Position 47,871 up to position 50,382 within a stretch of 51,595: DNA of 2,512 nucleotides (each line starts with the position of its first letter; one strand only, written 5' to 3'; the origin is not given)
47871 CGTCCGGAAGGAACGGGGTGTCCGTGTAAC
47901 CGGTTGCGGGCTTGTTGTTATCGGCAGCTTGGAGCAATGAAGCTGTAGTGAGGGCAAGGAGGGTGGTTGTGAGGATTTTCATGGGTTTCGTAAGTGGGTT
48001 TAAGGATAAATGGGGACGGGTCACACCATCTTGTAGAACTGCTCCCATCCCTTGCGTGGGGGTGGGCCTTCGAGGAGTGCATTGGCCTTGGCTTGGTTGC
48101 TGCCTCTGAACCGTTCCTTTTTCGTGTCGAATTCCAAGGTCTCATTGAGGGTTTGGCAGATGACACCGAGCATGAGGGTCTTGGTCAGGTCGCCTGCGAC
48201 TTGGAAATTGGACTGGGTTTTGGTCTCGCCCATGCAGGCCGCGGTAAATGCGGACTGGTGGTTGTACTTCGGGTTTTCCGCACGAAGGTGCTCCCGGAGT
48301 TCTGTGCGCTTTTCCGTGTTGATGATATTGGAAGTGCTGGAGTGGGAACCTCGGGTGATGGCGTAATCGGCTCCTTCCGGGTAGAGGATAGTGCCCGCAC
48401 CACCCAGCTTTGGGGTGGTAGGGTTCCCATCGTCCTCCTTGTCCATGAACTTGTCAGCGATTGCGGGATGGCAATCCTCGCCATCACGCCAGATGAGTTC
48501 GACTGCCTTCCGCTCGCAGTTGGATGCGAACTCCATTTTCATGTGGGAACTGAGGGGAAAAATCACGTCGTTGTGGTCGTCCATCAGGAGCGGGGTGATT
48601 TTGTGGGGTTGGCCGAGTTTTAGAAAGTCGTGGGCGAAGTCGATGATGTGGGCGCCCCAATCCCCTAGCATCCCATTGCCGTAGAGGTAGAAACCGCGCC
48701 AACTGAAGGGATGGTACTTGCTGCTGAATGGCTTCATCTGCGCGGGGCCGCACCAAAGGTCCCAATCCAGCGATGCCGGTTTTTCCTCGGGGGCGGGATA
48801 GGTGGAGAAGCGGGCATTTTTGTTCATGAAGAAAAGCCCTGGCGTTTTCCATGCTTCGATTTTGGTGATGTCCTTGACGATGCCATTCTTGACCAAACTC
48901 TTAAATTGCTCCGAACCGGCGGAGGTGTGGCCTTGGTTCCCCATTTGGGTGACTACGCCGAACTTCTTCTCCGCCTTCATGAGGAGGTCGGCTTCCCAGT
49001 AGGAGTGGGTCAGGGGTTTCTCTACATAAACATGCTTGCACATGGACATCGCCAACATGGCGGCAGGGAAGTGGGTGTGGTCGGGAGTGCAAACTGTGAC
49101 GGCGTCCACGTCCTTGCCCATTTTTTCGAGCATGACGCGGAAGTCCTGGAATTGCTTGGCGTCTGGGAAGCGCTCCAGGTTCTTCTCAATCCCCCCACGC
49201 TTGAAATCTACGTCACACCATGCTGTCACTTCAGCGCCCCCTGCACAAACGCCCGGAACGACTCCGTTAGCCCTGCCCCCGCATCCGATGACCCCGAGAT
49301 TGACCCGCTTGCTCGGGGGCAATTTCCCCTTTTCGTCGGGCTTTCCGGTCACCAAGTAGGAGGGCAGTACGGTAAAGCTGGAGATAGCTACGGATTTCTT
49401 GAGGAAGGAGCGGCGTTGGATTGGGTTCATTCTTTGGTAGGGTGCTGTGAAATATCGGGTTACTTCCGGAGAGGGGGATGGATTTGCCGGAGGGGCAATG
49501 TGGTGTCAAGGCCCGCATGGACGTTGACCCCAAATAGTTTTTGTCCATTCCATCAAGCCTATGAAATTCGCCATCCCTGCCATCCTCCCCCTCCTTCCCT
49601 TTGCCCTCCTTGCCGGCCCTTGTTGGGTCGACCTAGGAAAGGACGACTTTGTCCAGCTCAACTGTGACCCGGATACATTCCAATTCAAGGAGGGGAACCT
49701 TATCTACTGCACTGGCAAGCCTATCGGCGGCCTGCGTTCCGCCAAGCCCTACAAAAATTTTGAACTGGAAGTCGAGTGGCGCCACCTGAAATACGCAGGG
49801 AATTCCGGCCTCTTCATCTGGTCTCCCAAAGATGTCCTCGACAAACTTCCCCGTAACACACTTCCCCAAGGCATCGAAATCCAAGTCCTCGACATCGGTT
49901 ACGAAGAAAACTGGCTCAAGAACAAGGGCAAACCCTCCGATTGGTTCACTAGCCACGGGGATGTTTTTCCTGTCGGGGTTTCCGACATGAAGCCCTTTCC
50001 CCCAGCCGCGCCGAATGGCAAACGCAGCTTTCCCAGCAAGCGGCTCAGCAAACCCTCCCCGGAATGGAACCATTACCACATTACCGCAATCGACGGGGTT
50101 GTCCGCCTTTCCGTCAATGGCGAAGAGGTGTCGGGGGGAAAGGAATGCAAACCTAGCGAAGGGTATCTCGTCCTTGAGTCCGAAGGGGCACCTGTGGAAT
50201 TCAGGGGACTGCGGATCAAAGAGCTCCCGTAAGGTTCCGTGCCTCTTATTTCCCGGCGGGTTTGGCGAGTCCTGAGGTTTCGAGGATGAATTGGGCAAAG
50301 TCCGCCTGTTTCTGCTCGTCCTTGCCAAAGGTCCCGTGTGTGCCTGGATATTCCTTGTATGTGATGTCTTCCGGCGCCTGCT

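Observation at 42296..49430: A six-gene operon is a candidate oxidative (3-keto) glycoside-cleavage route wired to a sulfatase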

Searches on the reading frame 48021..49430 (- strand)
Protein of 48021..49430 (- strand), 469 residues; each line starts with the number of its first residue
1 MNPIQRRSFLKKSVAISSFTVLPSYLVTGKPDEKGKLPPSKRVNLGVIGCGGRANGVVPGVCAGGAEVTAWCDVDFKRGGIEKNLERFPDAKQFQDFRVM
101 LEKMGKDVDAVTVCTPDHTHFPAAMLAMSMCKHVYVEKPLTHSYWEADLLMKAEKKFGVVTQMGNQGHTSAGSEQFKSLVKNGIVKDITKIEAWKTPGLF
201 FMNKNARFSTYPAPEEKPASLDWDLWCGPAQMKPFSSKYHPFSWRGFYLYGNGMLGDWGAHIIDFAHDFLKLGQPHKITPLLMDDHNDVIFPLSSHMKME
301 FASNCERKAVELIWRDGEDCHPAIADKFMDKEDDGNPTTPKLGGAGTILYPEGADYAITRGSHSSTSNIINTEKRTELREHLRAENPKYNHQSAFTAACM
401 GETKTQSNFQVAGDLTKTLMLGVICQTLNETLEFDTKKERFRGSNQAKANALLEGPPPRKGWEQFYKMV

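Call 3: search_protein_families(library=pfam, proteins=[window:48021-49430:-], max_evalue=0.01)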
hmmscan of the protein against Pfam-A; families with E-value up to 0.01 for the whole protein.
window:48021-49430:- (469 aa): 3 families
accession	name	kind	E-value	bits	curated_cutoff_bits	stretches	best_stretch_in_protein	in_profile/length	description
PF19051.5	GFO_IDH_MocA_C2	-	1.7e-14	54.4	23.3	1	175-271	7-102/254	Oxidoreductase family, C-terminal alpha/beta domain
PF01408.29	GFO_IDH_MocA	-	1.9e-14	54.8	24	1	44-164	2-119/120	Oxidoreductase family, NAD-binding Rossmann fold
PF22725.1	GFO_IDH_MocA_C3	-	0.0048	17.3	27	1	240-277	31-67/124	GFO/IDH/MocA C-terminal domain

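Call 4: search_protein_families(library=ncbifam, proteins=[window:48021-49430:-], max_evalue=0.01)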
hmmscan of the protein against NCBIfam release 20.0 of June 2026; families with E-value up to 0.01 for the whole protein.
window:48021-49430:- (469 aa): 8 families
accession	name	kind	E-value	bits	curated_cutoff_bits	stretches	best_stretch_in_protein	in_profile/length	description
NF058561.1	BT_2158_fam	equivalog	5.6e-83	279.2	750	1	5-443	1-431/487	glycoside 3-dehydrogenase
NF052479.1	LevoglcsnDh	equivalog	2.9e-12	46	650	1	81-189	49-155/386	levoglucosan dehydrogenase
TIGR04380.1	myo_inos_iolG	equivalog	1.6e-11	43.7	355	1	44-191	3-148/330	inositol 2-dehydrogenase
NF040723.1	UDP-GlcNAcDh_Arch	equivalog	8.5e-11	41.9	450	1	65-193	24-146/302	UDP-N-acetylglucosamine 3-dehydrogenase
NF052679.1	InsChiInosDhIolG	equivalog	1.7e-08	33.9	540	1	43-187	3-147/343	bifunctional inositol 2-dehydrogenase/D-chiro-inositol 1-dehydrogenase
NF008607.0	PRK11579.1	subfamily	2.6e-08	33.2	330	1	106-192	63-149/346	oxidoreductase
NF041392.1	XylDh_Gfo6_Halo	equivalog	1.4e-07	30.7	350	1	106-201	81-176/350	D-xylose 1-dehydrogenase Gfo6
NF007574.0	PRK10206.1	equivalog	3.8e-06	26.2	352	1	106-193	64-151/345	oxidoreductase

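Call 19: search_solved_structures(query=window:48021-49430:-, max_evalue=0.00001, show_alignments=1)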
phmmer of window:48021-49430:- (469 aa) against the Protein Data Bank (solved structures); distinct sequences matched with E-value up to 0.00001: 21.
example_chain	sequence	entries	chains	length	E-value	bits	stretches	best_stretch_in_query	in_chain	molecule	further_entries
8tdf_A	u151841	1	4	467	5.7e-50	173.4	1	35-443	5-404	Dehydrogenase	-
8tdh_A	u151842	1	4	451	2.1e-48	168.2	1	43-443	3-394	Predicted dehydrogenases and related proteins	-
7xr9_A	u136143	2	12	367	4.3e-14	55.1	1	42-178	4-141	DgpA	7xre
4gqa_A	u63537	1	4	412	9.4e-11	44.1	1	79-183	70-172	NAD binding Oxidoreductase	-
9m3d_B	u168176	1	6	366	1.3e-09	40.3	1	42-175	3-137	DgpA1 from W974-1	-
3ec7_A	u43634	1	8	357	3.6e-08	35.5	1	61-185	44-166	Putative Dehydrogenase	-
4h3v_A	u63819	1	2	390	5e-08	35.1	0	95-157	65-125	Oxidoreductase domain protein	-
3fhl_A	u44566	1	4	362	8.1e-08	34.4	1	82-163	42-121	Putative oxidoreductase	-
4fb5_A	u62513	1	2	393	9.1e-08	34.2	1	82-223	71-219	Probable oxidoreductase protein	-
6o15_A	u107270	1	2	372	3.1e-07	32.5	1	105-193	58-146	Uncharacterized oxidoreductase YjhC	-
3e18_A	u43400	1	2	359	9.9e-07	30.8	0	44-152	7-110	oxidoreductase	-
3e82_A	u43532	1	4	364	1e-06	30.7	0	106-165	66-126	Putative oxidoreductase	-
3hnp_A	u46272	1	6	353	1.3e-06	30.4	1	105-193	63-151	Oxidoreductase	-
3ezy_A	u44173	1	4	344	2.5e-06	29.5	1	74-185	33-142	Dehydrogenase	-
3fd8_A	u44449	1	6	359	2.8e-06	29.3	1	105-193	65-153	Oxidoreductase, Gfo/Idh/MocA family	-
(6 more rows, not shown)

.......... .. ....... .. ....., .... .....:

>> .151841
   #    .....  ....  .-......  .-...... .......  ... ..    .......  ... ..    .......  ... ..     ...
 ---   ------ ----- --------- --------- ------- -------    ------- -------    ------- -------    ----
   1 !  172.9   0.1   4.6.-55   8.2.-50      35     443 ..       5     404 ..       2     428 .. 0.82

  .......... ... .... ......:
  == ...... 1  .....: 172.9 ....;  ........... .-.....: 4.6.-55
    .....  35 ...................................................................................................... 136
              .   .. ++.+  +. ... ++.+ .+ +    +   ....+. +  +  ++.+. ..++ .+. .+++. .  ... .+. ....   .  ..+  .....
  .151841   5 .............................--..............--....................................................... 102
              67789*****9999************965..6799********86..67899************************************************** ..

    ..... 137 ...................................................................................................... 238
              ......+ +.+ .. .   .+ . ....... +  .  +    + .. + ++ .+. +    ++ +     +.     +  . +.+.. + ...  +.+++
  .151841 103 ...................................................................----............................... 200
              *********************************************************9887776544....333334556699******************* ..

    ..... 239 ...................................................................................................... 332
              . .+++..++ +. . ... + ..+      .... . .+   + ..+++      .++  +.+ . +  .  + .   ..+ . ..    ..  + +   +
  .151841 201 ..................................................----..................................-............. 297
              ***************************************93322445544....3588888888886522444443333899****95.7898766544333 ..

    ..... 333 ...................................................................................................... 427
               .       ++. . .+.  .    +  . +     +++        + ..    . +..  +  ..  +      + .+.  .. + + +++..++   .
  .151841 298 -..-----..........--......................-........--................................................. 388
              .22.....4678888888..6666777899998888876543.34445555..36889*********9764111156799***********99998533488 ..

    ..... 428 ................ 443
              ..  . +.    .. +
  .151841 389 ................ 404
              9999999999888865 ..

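Call 51: find_homologous_proteins(query=window:48021-49430:-)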
Query window:48021-49430:- (469 aa): 7445 proteins with E <= 0.001 among 8000 candidates; the best 120 are listed.
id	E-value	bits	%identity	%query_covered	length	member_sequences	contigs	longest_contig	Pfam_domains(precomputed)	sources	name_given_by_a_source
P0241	0.0e+0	1099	99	100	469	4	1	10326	PF01408.29,PF19051.6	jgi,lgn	jgi:hypothetical protein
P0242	1.4e-270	916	82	100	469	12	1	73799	PF01408.29,PF19051.6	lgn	-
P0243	1.0e-243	827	75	100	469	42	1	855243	PF01408.29,PF19051.6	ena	-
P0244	5.9e-243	825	74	100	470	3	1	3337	PF01408.29,PF19051.6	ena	-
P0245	5.9e-232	788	70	100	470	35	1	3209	PF01408.29,PF19051.6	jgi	jgi:predicted dehydrogenase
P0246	2.0e-219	747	68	99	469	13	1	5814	PF01408.29,PF19051.6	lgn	-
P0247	1.4e-217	741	68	99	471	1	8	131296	PF01408.29,PF19051.6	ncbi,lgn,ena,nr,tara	ncbi:MAG: oxidoreductase [Verrucomicrobiales bacterium]|nr:oxidoreductase [Verrucomicrobiales bacter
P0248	2.3e-217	740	70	99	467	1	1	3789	PF01408.29,PF19051.6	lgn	-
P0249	4.1e-217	740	67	99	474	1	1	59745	PF01408.29,PF19051.6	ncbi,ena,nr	ncbi:MAG TPA: oxidoreductase [Verrucomicrobiales bacterium]|nr:oxidoreductase [Verrucomicrobiales ba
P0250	5.2e-216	736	68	100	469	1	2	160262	PF01408.29,PF19051.6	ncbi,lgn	-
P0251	6.1e-216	736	68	100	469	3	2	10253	PF01408.29,PF19051.6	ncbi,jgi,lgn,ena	-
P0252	1.1e-213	728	68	100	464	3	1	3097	PF01408.29,PF19051.6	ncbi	-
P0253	2.3e-213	727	66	99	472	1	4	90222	PF01408.29,PF19051.6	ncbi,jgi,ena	-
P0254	1.2e-212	725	68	99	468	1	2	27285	PF01408.29,PF19051.6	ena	-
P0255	1.9e-212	724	68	99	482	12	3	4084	PF01408.29,PF19051.6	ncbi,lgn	-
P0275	5.0e-202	690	64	99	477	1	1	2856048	PF01408.29,PF19051.6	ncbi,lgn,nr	ncbi:MAG: Gfo/Idh/MocA family oxidoreductase [Planctomycetes bacterium]|nr:Gfo/Idh/MocA family oxido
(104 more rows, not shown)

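Call 52: find_encoding_contigs(protein=P0242, flank=9000, max_places=2)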
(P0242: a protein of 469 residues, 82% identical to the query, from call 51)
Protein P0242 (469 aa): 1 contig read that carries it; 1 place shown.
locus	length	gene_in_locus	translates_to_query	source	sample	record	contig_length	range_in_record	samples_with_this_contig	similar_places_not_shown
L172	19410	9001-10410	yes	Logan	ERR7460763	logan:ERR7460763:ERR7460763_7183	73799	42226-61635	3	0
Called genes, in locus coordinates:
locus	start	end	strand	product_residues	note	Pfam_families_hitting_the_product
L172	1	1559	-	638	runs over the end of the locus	PF01182:Glucosamine_iso, PF02585:PIG-L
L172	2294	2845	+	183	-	PF07700:HNOB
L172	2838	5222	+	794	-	PF00512:HisKA, PF02518:HATPase_c, PF00072:Response_reg, PF24896:Receiver_CRE1 (faint), PF00072:Response_reg, PF01627:Hpt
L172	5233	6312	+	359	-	PF00072:Response_reg, PF00211:Guanylate_cyc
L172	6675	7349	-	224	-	PF06439:3keto-disac_hyd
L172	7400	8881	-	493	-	PF00884:Sulfatase, PF01663:Phosphodiest (faint), PF16347:SGSH_C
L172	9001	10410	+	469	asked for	PF01408:GFO_IDH_MocA, PF19051:GFO_IDH_MocA_C2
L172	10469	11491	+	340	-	PF00316:FBPase, PF18913:FBPase_C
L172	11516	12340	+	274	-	PF06439:3keto-disac_hyd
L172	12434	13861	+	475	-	PF00884:Sulfatase, PF01663:Phosphodiest (weak), PF01676:Metalloenzyme (faint), PF16347:SGSH_C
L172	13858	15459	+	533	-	PF01566:Nramp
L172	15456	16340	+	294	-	PF01261:AP_endonuc_2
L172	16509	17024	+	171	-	PF00403:HMA (faint)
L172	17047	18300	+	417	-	PF01011:PQQ (faint), PF13360:PQQ_2, PF13570:Beta-prop_ACSF4 (weak), PF13360:PQQ_2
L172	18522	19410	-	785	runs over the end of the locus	PF04151:PPC (faint)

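Call 53: find_encoding_contigs(protein=P0243, flank=9000, max_places=2)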
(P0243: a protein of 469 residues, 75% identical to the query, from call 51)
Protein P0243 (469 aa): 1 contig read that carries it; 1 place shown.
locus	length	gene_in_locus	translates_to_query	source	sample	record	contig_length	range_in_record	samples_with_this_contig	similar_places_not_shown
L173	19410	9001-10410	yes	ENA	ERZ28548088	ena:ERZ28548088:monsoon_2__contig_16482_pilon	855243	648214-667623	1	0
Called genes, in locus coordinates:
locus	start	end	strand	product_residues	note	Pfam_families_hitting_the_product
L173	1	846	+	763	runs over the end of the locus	PF07583:PSCyt2, PF07587:PSD1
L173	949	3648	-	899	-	PF20601:DUF6797, PF00034:Cytochrom_C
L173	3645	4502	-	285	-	PF00135:COesterase, PF20434:BD-FAE, PF07859:Abhydrolase_3, PF00326:Peptidase_S9 (faint), PF01738:DLH (weak)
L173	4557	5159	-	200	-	PF00588:SpoU_methylase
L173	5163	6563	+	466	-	PF00155:Aminotran_1_2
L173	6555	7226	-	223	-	PF02585:PIG-L (weak)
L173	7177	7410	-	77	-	-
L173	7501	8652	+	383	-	PF00884:Sulfatase, PF01663:Phosphodiest (faint), PF02995:DUF229 (faint), PF16347:SGSH_C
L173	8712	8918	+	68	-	-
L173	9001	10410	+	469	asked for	PF01408:GFO_IDH_MocA, PF19051:GFO_IDH_MocA_C2 (weak)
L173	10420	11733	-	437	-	PF00884:Sulfatase, PF16347:SGSH_C (weak), PF14707:Sulfatase_C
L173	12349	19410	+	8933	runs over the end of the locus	-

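Call 54: find_encoding_contigs(protein=P0247, flank=9000, max_places=2)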
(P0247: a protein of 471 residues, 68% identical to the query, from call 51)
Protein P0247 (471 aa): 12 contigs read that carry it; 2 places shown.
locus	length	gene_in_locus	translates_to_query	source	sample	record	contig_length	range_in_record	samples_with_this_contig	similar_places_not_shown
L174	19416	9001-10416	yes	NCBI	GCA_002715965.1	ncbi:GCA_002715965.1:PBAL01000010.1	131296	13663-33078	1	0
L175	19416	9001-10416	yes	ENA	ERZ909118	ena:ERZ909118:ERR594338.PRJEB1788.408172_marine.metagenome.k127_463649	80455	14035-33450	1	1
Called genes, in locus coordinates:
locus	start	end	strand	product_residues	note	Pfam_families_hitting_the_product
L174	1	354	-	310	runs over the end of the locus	PF00027:cNMP_binding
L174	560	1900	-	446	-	PF01704:UDPGP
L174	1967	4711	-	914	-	PF07635:PSCyt1, PF07583:PSCyt2, PF07587:PSD1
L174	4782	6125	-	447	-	PF00884:Sulfatase, PF01663:Phosphodiest (faint), PF16347:SGSH_C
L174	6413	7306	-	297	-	PF01882:DUF58, PF05762:VWA_CoxE (weak), PF13519:VWA_2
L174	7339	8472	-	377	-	PF20030:bpMoxR, PF07726:AAA_3, PF07728:AAA_5, PF17863:AAA_lid_2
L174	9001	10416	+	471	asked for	PF01408:GFO_IDH_MocA, PF19051:GFO_IDH_MocA_C2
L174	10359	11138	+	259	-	PF23441:SDR, PF00106:adh_short, PF08659:KR, PF13561:adh_short_C2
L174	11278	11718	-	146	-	-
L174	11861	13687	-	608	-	PF00664:ABC_membrane, PF00005:ABC_tran, PF02463:SMC_N (faint)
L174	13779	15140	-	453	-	-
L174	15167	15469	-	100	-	PF09723:Zn_ribbon_8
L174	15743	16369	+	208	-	PF01618:MotA_ExbB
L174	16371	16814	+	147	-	PF02472:ExbD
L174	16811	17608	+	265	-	-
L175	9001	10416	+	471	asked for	PF01408:GFO_IDH_MocA, PF19051:GFO_IDH_MocA_C2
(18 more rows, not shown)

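Call 55: find_encoding_contigs(protein=P0275, flank=9000, max_places=2)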
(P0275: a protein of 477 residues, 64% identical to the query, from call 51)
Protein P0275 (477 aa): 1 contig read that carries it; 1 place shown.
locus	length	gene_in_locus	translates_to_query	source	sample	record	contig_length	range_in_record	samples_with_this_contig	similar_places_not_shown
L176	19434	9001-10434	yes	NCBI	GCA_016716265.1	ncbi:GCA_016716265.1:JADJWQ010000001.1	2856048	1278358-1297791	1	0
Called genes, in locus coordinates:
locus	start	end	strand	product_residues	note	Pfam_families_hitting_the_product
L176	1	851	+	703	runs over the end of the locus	PF13385:Laminin_G_3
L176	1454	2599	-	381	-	PF06977:SdiA-regulated (faint)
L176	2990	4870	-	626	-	-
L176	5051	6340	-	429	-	-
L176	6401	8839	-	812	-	PF07944:Beta-AFase-like_GH127_cat, PF20736:Glyco_hydro127M, PF20737:Glyco_hydro127C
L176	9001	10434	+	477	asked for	PF01408:GFO_IDH_MocA, PF19051:GFO_IDH_MocA_C2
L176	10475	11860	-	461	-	PF12979:DUF3863, PF12980:DUF3864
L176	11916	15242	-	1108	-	PF17132:Glyco_hydro_106, PF22666:Glyco_hydro_2_N2 (weak)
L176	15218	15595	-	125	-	-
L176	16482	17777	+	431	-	PF13194:DUF4010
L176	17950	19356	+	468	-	PF00753:Lactamase_B, PF12706:Lactamase_B_2 (weak), PF16661:Lactamase_B_6, PF10996:Beta-Casp, PF07521:RMMBL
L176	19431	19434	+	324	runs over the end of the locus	-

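Call 74: search_protein_families(library=ncbifam, proteins=[L172:16509-17024:+, L172:17047-18300:+, L172:10469-11491:+], max_evalue=0.001)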
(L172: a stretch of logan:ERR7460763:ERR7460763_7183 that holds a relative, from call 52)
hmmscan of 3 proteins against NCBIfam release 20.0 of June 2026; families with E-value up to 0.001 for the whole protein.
L172:16509-17024:+ (171 aa): 1 family
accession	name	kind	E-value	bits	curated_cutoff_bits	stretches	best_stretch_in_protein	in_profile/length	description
NF047957.1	CopZ_AFE_1862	equivalog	7.5e-06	26.3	85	1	114-165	8-59/62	CopZ family metallochaperone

L172:17047-18300:+ (417 aa): 6 families
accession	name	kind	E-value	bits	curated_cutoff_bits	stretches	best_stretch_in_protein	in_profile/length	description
NF008351.0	PRK11138.1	equivalog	1.7e-13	49.8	423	1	317-377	118-178/394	outer membrane protein assembly factor BamB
TIGR03300.1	assembly_YfgL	equivalog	5.3e-13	48.4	285.2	2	313-400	59-145/377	outer membrane protein assembly factor BamB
TIGR03075.1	PQQ_enz_alc_DH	subfamily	8.4e-11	41.1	480.05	0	278-344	26-94/530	PQQ-dependent dehydrogenase, methanol/ethanol family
TIGR04528.1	acido_non_PQQ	subfamily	2.3e-09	36.5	650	0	138-255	61-178/493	acido-empty-quinoprotein group A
TIGR03074.1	PQQ_membr_DH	subfamily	1.7e-07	29.5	832.65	0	308-347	202-241/783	membrane-bound PQQ-dependent dehydrogenase, glucose/quinate/shikimate family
NF053615.1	SerThrKinAfsKStmc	equivalog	1.7e-05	23.7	1300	1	194-365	585-750/809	protein serine/threonine kinase AfsK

L172:10469-11491:+ (340 aa): 10 families
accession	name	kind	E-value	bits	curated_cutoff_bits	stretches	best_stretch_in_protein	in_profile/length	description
NF006778.0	PRK09293.1-1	equivalog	1.2e-139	464.6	368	1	10-337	4-332/335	class 1 fructose-bisphosphatase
NF006779.0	PRK09293.1-3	equivalog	7.7e-105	350.6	349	1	12-332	5-328/334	class 1 fructose-bisphosphatase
NF006780.0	PRK09293.1-4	equivalog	3.7e-82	276.1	358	1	32-333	25-321/343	class 1 fructose-bisphosphatase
NF006783.0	PRK09293.2-4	equivalog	6.5e-60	202.7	521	1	30-335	26-311/315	class 1 fructose-bisphosphatase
NF006786.0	PRK09293.3-3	subfamily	1.4e-49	168.8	428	1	51-325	23-276/286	class 1 fructose-bisphosphatase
NF006784.0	PRK09293.2-5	equivalog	5.6e-47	160.3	395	1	56-331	22-273/279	class 1 fructose-bisphosphatase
NF006785.0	PRK09293.3-2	equivalog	7.8e-44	150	477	1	51-324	31-280/291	class 1 fructose-bisphosphatase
NF006782.0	PRK09293.2-3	equivalog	1e-39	136.3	457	1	60-332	26-276/280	class 1 fructose-bisphosphatase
NF006781.0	PRK09293.2-1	equivalog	2.1e-17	63.4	576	2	235-321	189-274/290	class 1 fructose-bisphosphatase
NF009321.0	PRK12676.1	equivalog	4.4e-05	22.7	264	1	63-132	36-100/264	bifunctional fructose-bisphosphatase/inositol-phosphate phosphatase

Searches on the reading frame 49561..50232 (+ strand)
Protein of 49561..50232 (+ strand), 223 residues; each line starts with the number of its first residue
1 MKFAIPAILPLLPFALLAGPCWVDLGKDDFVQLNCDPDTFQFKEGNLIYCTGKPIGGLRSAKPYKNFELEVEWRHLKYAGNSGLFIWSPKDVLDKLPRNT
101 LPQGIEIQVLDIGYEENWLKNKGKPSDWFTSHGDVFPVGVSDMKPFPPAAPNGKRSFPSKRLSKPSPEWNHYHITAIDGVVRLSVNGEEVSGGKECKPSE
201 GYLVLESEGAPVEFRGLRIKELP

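Call 3: search_protein_families(library=pfam, proteins=[window:49561-50232:+], max_evalue=0.01)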
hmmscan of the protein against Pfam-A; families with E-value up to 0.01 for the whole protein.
window:49561-50232:+ (223 aa): 1 family
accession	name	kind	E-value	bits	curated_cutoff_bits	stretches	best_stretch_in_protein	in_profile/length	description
PF06439.18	3keto-disac_hyd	-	6.5e-26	92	26.8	1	41-220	27-187/187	3-keto-disaccharide hydrolase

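Call 4: search_protein_families(library=ncbifam, proteins=[window:49561-50232:+], max_evalue=0.01)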
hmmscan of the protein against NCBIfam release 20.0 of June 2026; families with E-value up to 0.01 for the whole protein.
window:49561-50232:+ (223 aa): 0 families
